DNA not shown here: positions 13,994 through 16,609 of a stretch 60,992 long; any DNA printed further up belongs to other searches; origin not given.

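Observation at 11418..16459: Orphan extracytoplasmic flavin module: secreted FAD oxidoreductase + double-FMN_bind NosR/NapH-like membrane protein + ApbE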

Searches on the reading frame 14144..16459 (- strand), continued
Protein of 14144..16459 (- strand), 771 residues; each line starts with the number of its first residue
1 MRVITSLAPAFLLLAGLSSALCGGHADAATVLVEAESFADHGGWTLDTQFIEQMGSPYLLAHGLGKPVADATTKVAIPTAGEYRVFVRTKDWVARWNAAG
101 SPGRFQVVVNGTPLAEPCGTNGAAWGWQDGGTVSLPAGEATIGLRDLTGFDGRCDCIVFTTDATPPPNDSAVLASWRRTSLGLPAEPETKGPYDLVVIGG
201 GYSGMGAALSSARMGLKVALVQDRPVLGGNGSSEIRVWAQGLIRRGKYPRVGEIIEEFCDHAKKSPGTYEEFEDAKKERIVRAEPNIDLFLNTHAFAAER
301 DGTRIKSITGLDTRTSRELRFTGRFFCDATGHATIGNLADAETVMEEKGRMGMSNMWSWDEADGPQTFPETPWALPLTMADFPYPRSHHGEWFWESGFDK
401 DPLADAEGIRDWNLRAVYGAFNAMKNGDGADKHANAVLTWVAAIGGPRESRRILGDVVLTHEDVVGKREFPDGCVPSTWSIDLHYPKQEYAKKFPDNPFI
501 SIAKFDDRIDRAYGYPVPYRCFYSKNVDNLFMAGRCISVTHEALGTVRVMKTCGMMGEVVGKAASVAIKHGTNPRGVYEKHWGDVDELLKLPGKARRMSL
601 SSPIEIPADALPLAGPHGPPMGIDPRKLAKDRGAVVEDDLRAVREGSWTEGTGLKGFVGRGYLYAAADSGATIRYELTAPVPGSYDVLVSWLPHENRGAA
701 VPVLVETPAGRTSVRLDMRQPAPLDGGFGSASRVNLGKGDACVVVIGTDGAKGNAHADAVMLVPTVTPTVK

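Call 67: find_encoding_contigs(protein=P0256, flank=8000, max_places=3)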
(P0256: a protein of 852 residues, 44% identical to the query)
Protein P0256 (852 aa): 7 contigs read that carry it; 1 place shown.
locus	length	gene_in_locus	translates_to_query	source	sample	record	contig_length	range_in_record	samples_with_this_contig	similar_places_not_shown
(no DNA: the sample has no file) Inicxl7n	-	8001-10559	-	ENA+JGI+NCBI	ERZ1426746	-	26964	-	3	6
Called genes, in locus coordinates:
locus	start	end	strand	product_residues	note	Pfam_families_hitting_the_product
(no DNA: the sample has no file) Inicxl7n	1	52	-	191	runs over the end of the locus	PF01914:MarC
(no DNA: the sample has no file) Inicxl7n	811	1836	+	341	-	PF00356:LacI, PF00532:Peripla_BP_1, PF13407:Peripla_BP_4, PF13377:Peripla_BP_3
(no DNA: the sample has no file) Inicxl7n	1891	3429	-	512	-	PF14587:Glyco_hydr_30_2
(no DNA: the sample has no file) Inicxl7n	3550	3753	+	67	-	-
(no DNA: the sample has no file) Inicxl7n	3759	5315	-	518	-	PF14587:Glyco_hydr_30_2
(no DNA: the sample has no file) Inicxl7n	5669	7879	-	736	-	PF19078:Big_12, PF19910:DUF6383 (weak)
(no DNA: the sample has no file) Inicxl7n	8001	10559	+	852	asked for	PF00890:FAD_binding_2 (weak), PF12831:FAD_oxidored, PF13450:NAD_binding_8 (weak), PF25275:Golvesin_C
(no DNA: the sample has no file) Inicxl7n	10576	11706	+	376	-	PF04616:Glyco_hydro_43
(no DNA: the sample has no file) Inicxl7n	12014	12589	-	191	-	-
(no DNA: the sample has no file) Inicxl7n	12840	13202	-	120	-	-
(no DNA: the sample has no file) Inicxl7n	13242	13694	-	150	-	-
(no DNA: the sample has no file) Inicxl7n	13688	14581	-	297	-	-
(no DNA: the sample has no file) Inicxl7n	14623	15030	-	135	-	-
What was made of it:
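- One stand-alone relative sits in a LacI/GH30/GH43 locus (call 67).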

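Call 68: find_encoding_contigs(protein=P0246, flank=8000, max_places=3)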
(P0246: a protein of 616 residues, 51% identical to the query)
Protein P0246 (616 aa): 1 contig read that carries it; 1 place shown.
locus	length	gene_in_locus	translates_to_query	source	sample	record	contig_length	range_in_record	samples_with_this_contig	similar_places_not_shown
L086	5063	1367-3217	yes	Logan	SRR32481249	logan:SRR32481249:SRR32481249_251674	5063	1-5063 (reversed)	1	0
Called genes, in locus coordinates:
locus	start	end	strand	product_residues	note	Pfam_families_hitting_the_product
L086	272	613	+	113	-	-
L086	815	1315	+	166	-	PF00383:dCMP_cyt_deam_1, PF14437:MafB19-deam, PF14439:Bd3614-deam (weak)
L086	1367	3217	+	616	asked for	PF25275:Golvesin_C (weak), PF00890:FAD_binding_2 (weak), PF01134:GIDA (faint), PF01266:DAO (faint), PF07992:Pyr_redox_2, PF12831:FAD_oxidored, PF13450:NAD_binding_8 (weak)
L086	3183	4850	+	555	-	PF04205:FMN_bind, PF12801:Fer4_5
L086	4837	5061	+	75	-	?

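Call 69: find_encoding_contigs(protein=P0273, flank=8000, max_places=3)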
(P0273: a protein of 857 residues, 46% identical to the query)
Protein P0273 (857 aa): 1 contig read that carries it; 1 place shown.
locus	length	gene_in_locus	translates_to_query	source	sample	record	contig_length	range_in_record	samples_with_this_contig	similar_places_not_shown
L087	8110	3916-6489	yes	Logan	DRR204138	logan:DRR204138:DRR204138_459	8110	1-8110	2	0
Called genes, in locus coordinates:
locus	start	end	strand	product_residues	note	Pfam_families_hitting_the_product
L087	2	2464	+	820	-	?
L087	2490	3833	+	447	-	PF01554:MatE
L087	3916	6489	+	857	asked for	PF00890:FAD_binding_2 (weak), PF01134:GIDA (weak), PF01266:DAO (weak), PF12831:FAD_oxidored, PF13450:NAD_binding_8 (weak), PF25275:Golvesin_C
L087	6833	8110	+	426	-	?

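Call 74: predict_structure(alignment_id=A3)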
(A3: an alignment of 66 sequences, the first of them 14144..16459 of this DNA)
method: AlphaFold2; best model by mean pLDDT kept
length: 771 residues; sequences in the alignment: 66
mean_pLDDT: 93.5   pTM: 0.87
mean pLDDT of the five models: 93.5, 93.3, 93.0, 92.9, 92.6
residues with pLDDT >= 90: 666; 70-90: 69; 50-70: 28; < 50: 8
segments of 3 or more residues with pLDDT < 50: 1-6
pLDDT, mean of each block of 10 residues (from residue 1): 46 55 71 97 95 90 98 98 98 97 98 98 96 98 98 98 93 91 95 98 99 99 97 96 90 96 94 98 98 98 98 95 99 97 93 96 98 97 88 95 95 98 97 97 95 98 94 96 96 95 89 91 99 98 96 98 99 99 97 96 94 68 89 93 95 83 95 98 97 94 98 97 87 98 98 96 78 38
secondary structure, 60 per line:
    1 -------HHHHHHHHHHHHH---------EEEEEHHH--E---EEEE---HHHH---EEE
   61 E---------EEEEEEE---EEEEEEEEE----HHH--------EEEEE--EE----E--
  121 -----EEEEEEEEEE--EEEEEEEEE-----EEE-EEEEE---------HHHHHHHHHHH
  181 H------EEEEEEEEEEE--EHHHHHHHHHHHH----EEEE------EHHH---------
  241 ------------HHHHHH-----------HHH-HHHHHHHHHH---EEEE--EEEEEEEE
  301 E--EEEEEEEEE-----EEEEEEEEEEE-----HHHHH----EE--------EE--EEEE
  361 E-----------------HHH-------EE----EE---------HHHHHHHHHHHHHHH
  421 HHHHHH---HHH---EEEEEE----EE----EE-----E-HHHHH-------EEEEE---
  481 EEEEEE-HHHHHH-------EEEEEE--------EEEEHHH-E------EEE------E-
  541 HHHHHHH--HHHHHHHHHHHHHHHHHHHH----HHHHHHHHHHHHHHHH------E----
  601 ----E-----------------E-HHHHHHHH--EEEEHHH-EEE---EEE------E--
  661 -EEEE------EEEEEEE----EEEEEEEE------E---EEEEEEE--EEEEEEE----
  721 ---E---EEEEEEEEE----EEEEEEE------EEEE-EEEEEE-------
elements in order (helices of 4 or more, strands of 3 or more residues): H8-20 E30-34 E44-47 H51-54 E58-61 E71-77 E81-89 E105-109 E126-135 E138-146 E152-154 E156-160 H170-181 E188-198 H202-213 E218-221 H253-258 H274-283 E287-290 E293-301 E304-312 E318-328 H334-338 E357-361 H406-426 E436-441 H461-465 E473-477 E481-486 H488-493 E501-506 E515-518 E530-532 H541-547 H550-569 H574-589 H625-632 E635-638 E643-645 E649-651 E662-665 E672-678 E683-690 E701-707 E710-716 E728-736 E741-747 E754-757 E759-764
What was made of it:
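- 14144..16459 (-): Gene for the exported FAD enzyme (771 aa): PF12831 FAD_oxidored core flanked by two beta-sandwich domains. AF2 model pLDDT 93.5 (call 74).
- Tried and rejected: It was redone with 66 diverse sequences (call 74).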

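Call 76: fold_search(model_id=the predicted structure, library=pdb)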
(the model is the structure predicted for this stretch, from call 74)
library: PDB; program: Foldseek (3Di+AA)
matches with E <= 10: 1972; with E <= 0.001: 633
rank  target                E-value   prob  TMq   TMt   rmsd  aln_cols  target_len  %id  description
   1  6f2p                  1.2e-09  1.00  0.16  0.12   2.3       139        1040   23  Structure of Paenibacillus xanthan lyase to 2.6 A resolution (released 2018-12-05)
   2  9h99                  2.5e-09  1.00  0.15  0.12  28.5       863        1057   10  Native structure of the full-length pesticidal protein Cry1Ca18 at pH7, from crystals formed in vivo (released 2025-11-12)
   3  9qxq                  6.9e-09  1.00  0.14  0.11  28.9       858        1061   10  native structure of full-length pesticidal protein Cry1Ca18 at pH9, from crystals formed in vivo (released 2026-02-11)
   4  6b58_C                9.6e-09  1.00  0.22  0.30  18.0       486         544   13  FrdA-SdhE assembly intermediate (released 2018-01-24)
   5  7d6x_A                1.0e-08  1.00  0.23  0.29  16.2       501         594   13  Mycobacterium smegmatis Sdh1 complex in the apo form (released 2021-04-07)
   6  5vpn_A                1.2e-08  1.00  0.22  0.29  18.1       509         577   11  E. coli Quinol fumarate reductase FrdA E245Q mutation (released 2017-06-21)
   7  5vpn_E                1.5e-08  1.00  0.22  0.28  18.5       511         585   11  E. coli Quinol fumarate reductase FrdA E245Q mutation (released 2017-06-21)
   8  9kps_A                1.8e-08  1.00  0.19  0.24  15.4       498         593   11  Cryo-EM structure of Saccharomyces cerevisiae Mitochondrial Respiratory Complex II (released 2025-09-03)
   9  1qjd                  1.9e-08  1.00  0.25  0.32  13.5       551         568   11  Flavocytochrome C3 from Shewanella frigidimarina (released 1999-11-21)
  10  9h9a                  2.0e-08  1.00  0.15  0.11  29.4       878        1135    9  native structure of the full-length pesticidal protein Cry8Ba2, from crystals formed in vivo (form 1) (released 2025-12-03)
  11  3zm8_A                3.6e-08  1.00  0.15  0.24  23.1       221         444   19  Crystal structure of Podospora anserina GH26-CBM35 beta-(1,4)- mannanase (released 2013-04-17)
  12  8w7n                  3.6e-08  1.00  0.14  0.11  29.4       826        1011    9  Crystal structure of the in-cell Cry1Aa purified from Bacillus thuringiensis (released 2024-03-06)
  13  1y56_A                3.9e-08  1.00  0.18  0.27  16.0       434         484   15  Crystal structure of L-proline dehydrogenase from P.horikoshii (released 2005-07-26)
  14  1jnr_A                4.1e-08  1.00  0.24  0.28  14.4       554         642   15  Structure of adenylylsulfate reductase from the hyperthermophilic Archaeoglobus fulgidus at 1.6 resolution (released 2002-02-27)
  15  3oz2                  4.3e-08  1.00  0.23  0.42  13.7       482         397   11  Crystal structure of a geranylgeranyl bacteriochlorophyll reductase-like (Ta0516) from Thermoplasma acidophilum at 1.60  (released 2010-10-27)
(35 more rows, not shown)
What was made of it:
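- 14171..14536 (-): C-terminal Golvesin_C beta-sandwich (aa 642-763), putative carbohydrate-binding domain. Foldseek rank 1, rmsd 2.3 (call 76).
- On Fumarate/urocanate reductase-type flavinylated reductases (FAD_binding_2): Foldseek TMt is about 0.3 with rmsd >12 (call 76).
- The best flavoenzyme fold matches are fumarate reductase/flavocytochrome c3 and APS reductase, though they are weak (call 76).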

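Call 77: find_encoding_contigs(protein=P0245, flank=6000, max_places=2)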
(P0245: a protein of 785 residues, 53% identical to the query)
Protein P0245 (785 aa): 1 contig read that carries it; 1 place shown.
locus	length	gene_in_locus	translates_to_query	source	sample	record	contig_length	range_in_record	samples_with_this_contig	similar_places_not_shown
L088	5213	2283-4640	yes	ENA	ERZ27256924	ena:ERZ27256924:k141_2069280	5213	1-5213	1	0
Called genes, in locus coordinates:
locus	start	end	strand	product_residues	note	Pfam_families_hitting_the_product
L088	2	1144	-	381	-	?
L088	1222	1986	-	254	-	PF04542:Sigma70_r2 (weak), PF08281:Sigma70_r4_2 (weak)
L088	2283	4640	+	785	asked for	PF13450:NAD_binding_8 (faint), PF01266:DAO (faint), PF12831:FAD_oxidored, PF00754:F5_F8_type_C (weak)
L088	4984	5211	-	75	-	?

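Call 78: find_encoding_contigs(protein=P0243, flank=6000, max_places=2)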
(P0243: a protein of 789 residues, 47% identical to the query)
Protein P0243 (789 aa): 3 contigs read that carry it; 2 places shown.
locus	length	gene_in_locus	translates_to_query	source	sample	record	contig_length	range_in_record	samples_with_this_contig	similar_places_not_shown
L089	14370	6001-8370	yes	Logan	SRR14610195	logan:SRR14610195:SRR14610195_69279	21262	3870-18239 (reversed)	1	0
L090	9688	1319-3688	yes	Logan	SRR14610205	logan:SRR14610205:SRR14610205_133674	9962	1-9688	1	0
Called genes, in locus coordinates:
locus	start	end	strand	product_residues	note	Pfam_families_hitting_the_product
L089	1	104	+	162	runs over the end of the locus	PF04542:Sigma70_r2, PF08281:Sigma70_r4_2, PF04545:Sigma70_r4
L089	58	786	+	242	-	-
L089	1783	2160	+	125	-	-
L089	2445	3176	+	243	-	PF12895:ANAPC3 (faint), PF07719:TPR_2 (faint), PF13424:TPR_12 (faint), PF13414:TPR_11, PF13432:TPR_16 (weak), PF14559:TPR_19 (weak), PF13431:TPR_17 (weak), PF14559:TPR_19, +8 more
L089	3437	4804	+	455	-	PF01435:Peptidase_M48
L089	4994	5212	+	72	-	PF04972:BON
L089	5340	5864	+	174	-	PF08534:Redoxin, PF00578:AhpC-TSA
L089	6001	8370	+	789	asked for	PF00890:FAD_binding_2 (weak), PF01134:GIDA (faint), PF01266:DAO (weak), PF07992:Pyr_redox_2 (weak), PF12831:FAD_oxidored, PF13450:NAD_binding_8 (weak), PF25275:Golvesin_C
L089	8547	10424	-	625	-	PF03781:FGE-sulfatase, PF13354:Beta-lactamase2 (weak), PF00144:Beta-lactamase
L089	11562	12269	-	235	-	-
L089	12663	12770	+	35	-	-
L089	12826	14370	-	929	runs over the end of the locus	PF01411:tRNA-synt_2c, PF07973:tRNA_SAD, PF02272:DHHA1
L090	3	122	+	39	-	?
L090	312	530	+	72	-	PF04972:BON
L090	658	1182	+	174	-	PF08534:Redoxin, PF00578:AhpC-TSA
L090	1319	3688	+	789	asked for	PF00890:FAD_binding_2 (weak), PF01134:GIDA (faint), PF01266:DAO (weak), PF07992:Pyr_redox_2 (weak), PF12831:FAD_oxidored, PF13450:NAD_binding_8 (weak), PF25275:Golvesin_C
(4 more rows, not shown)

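Call 79: find_encoding_contigs(protein=P0249, flank=6000, max_places=2)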
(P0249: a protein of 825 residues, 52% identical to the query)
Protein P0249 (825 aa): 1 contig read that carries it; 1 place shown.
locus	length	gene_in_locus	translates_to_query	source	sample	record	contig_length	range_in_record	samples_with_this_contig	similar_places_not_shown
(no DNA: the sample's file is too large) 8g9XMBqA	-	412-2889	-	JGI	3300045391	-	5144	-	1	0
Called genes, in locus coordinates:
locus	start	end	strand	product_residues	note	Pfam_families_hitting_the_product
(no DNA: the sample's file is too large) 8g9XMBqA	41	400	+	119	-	-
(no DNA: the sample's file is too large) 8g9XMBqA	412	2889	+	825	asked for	PF01134:GIDA (faint), PF01266:DAO (weak), PF12831:FAD_oxidored, PF13450:NAD_binding_8 (weak), PF00722:Glyco_hydro_16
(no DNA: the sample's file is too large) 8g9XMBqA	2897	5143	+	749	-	?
